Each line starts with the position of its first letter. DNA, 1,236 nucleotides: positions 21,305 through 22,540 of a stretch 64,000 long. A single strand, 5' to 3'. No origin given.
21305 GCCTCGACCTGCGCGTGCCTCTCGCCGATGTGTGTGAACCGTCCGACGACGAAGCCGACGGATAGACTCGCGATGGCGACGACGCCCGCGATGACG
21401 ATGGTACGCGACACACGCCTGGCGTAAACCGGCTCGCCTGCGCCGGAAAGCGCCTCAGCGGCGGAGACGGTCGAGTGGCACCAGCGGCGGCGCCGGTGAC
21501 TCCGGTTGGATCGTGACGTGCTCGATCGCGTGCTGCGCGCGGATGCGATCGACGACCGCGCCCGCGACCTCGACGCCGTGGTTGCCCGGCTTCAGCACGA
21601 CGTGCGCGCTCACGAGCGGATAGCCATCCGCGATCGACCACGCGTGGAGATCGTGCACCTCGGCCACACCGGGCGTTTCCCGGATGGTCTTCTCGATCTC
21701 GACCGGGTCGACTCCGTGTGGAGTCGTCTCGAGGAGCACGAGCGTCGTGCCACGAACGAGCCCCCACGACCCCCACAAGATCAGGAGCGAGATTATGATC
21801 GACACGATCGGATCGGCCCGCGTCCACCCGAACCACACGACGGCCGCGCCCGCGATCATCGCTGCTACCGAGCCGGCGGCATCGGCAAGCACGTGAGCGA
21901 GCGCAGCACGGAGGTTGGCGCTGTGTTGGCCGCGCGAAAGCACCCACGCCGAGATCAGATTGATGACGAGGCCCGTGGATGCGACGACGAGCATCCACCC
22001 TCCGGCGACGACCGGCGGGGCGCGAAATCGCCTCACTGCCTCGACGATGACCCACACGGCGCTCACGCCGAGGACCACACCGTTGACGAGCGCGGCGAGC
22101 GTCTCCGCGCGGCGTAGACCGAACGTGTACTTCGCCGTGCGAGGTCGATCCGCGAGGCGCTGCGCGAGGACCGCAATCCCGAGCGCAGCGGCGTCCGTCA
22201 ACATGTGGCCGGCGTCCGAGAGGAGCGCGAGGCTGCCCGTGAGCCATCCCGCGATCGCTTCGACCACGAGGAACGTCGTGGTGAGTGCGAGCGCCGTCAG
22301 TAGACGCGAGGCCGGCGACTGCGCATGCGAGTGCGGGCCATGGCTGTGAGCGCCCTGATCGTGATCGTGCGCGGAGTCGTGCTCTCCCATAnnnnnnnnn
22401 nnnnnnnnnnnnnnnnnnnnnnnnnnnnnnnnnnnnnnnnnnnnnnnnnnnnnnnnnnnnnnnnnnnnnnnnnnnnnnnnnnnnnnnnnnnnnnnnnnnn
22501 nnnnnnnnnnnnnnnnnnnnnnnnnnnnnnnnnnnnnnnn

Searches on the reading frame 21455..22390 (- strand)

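Call 56: search_protein_families(library=ncbifam, proteins=[window:21455-22390:-], max_evalue=0.00001)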
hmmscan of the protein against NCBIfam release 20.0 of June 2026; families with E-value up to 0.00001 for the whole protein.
window:21455-22390:- (311 aa): 10 families
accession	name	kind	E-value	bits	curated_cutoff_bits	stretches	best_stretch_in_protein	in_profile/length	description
TIGR01297.1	CDF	superfamily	1.5e-83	280.4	82.35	1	29-298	4-282/285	cation diffusion facilitator family transporter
NF002923.0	PRK03557.1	equivalog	2.8e-73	246.9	408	1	16-297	6-290/313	CDF family zinc transporter ZitB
NF033827.1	CDF_efflux_DmeF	equivalog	9.9e-45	153.2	250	2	20-156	9-145/309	CDF family Co(II)/Ni(II) efflux transporter DmeF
NF052621.1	MngEfTpMntE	equivalog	3.9e-28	98.7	500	1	33-285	9-264/293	manganese efflux transporter MntE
NF007064.0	PRK09509.1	equivalog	8.4e-23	80.8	447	1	31-250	14-236/300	CDF family cation-efflux transporter FieF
NF050169.1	CatEfflxFieF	equivalog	8.9e-18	64.5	420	1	34-267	12-247/282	cation efflux pump FieF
NF052602.1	Zn_efflux_Cdf31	equivalog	1.4e-17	64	460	1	30-286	10-273/299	CDF family zinc efflux transporter Cdf31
NF033616.1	CDF_MamB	equivalog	1.9e-16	60.4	350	1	37-258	16-240/284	magnetosome biogenesis CDF transporter MamB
NF033615.1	CDF_MamM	equivalog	1.9e-13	50.3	350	1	33-283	15-268/290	magnetosome biogenesis CDF transporter MamM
NF040994.1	MamV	equivalog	3e-09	36.4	500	1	37-284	21-268/319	CDF transporter MamV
